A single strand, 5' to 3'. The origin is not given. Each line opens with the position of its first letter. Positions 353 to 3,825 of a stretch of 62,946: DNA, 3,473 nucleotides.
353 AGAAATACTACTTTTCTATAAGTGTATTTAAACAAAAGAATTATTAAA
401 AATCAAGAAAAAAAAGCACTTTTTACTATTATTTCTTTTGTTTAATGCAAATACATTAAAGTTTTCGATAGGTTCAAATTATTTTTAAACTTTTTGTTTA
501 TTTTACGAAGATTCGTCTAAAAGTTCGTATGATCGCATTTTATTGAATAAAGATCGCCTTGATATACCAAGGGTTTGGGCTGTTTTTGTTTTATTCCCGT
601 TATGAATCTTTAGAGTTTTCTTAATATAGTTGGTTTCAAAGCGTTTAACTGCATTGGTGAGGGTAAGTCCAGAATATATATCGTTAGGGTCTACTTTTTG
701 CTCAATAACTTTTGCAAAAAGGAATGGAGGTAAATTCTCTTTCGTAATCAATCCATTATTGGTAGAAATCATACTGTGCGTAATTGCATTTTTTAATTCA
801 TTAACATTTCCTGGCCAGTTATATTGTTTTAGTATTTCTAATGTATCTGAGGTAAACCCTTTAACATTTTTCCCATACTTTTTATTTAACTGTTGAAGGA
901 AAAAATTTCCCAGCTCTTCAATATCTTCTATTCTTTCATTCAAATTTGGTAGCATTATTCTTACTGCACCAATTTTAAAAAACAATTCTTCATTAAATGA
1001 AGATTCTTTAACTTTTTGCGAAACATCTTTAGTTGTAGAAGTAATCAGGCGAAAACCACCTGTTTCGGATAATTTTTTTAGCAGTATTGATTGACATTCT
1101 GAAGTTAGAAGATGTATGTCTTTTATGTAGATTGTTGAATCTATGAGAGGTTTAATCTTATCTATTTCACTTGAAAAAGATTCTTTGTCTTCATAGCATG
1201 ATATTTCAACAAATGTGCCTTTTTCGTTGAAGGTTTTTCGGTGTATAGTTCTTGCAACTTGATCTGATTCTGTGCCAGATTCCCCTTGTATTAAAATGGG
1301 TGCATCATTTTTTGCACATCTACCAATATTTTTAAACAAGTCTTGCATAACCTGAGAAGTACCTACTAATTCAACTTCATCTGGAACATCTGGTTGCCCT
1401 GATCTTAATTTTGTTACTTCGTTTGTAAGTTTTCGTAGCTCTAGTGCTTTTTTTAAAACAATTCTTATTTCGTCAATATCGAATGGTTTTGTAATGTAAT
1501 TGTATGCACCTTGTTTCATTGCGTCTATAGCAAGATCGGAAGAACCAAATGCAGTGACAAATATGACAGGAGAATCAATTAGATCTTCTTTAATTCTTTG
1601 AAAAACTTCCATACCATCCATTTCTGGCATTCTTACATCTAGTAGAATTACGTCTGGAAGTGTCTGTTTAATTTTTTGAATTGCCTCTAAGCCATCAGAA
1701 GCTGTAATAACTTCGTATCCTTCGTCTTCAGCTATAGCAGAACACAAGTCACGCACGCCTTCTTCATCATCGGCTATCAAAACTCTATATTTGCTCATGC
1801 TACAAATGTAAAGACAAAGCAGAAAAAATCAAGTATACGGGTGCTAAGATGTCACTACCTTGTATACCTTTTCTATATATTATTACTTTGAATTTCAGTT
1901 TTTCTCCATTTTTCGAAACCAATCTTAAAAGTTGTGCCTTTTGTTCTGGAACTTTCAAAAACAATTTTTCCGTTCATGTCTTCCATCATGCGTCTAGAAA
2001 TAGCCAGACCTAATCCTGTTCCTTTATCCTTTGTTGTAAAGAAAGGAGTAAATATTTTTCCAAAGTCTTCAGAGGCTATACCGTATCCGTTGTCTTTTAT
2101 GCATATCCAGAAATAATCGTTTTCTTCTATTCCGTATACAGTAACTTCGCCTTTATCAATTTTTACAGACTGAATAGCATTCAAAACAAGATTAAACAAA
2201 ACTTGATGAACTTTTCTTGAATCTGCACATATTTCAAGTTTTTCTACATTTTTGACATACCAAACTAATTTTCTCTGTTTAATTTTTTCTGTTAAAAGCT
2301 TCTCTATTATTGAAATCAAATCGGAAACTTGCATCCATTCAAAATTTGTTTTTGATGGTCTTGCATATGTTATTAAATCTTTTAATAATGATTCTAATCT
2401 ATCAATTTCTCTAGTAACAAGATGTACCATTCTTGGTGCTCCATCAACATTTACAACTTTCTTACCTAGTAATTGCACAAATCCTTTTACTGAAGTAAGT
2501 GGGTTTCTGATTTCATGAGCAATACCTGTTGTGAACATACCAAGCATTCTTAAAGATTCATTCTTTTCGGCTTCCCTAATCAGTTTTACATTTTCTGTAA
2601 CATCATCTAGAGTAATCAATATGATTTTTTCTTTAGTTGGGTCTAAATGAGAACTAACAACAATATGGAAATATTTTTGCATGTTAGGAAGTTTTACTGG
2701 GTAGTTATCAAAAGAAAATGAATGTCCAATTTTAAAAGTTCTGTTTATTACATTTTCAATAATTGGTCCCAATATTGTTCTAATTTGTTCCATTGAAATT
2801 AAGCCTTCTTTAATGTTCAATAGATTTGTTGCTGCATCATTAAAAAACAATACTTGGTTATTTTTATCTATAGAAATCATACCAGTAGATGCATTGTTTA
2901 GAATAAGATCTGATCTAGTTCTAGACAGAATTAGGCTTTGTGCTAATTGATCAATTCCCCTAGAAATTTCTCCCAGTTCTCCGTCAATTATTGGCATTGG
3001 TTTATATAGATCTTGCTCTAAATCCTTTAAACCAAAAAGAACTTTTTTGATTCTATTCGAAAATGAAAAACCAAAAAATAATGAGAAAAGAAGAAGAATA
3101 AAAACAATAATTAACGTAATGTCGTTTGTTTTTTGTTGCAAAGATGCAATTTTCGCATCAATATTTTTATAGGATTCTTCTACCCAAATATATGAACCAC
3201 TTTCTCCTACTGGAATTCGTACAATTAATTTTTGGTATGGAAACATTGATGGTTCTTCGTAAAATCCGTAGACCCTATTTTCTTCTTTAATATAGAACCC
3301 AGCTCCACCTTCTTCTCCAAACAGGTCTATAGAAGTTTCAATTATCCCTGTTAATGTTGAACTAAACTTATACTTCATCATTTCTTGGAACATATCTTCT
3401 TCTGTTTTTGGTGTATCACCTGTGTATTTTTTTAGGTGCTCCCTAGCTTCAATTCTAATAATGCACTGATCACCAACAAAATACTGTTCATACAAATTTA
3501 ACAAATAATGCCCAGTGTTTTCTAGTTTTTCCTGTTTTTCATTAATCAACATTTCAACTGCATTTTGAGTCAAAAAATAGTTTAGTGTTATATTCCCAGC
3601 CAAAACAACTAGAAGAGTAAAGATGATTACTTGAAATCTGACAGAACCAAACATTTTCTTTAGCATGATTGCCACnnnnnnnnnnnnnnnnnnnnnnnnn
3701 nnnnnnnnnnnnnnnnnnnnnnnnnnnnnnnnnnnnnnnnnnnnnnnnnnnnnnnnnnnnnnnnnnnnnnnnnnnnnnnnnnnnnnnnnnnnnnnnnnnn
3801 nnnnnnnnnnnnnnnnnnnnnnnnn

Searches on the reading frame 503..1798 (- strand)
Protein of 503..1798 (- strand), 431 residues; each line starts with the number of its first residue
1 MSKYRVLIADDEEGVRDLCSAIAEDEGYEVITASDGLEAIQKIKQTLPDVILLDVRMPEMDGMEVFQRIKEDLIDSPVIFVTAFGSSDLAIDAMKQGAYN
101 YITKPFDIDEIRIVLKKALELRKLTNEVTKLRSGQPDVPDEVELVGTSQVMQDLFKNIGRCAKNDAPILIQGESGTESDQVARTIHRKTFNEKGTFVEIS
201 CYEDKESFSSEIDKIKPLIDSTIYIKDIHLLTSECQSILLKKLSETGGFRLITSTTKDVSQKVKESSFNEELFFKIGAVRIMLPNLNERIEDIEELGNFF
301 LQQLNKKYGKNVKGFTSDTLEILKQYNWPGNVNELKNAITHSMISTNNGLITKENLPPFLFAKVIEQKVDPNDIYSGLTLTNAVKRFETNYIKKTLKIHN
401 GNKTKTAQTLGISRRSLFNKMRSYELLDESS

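Call 60: search_protein_families(library=pfam, proteins=[window:503-1798:-], max_evalue=0.00001)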
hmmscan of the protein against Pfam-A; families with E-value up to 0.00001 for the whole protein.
window:503-1798:- (431 aa): 5 families
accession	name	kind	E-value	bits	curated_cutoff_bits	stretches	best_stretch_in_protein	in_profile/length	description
PF00072.30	Response_reg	-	2e-31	108.9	30.2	1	6-113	1-108/111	Response regulator receiver domain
PF25601.1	AAA_lid_14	-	7.3e-22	77.4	27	1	288-364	2-78/87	AAA+ ATPase lid domain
PF14532.12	Sigma54_activ_2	-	6e-21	75.6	25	1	145-286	1-138/138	Sigma-54 interaction domain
PF00158.32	Sigma54_activat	-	1.6e-16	60.9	20.2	1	144-204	1-61/168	Sigma-54 interaction domain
PF02954.25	HTH_8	-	2.4e-11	43.6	22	1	385-424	3-42/42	Bacterial regulatory protein, Fis family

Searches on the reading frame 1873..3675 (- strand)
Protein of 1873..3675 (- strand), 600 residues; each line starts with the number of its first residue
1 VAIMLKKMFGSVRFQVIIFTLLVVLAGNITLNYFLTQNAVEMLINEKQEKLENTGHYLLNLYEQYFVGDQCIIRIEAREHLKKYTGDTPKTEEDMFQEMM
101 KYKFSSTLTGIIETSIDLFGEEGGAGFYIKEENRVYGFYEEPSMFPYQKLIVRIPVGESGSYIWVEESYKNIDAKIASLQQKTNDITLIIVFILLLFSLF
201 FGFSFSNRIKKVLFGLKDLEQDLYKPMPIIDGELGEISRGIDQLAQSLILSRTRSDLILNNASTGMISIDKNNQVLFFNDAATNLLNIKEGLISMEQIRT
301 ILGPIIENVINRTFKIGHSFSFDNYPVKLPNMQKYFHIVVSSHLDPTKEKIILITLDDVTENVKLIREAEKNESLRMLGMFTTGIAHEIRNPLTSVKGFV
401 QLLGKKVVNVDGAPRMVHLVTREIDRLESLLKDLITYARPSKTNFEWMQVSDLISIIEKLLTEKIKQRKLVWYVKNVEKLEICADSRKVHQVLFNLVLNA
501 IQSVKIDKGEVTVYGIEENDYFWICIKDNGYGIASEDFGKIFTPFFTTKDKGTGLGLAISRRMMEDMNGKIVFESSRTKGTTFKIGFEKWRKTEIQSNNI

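Call 60: search_protein_families(library=pfam, proteins=[window:1873-3675:-], max_evalue=0.00001)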
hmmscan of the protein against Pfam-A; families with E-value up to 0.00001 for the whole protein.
window:1873-3675:- (600 aa): 2 families
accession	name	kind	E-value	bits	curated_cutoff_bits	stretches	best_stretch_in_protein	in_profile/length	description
PF02518.31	HATPase_c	-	5.4e-23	82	26.4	1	485-587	2-107/111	Histidine kinase-, DNA gyrase B-, and HSP90-like ATPase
PF00512.31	HisKA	-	1.8e-13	50.8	26.9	1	378-440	2-63/66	His Kinase A (phospho-acceptor) domain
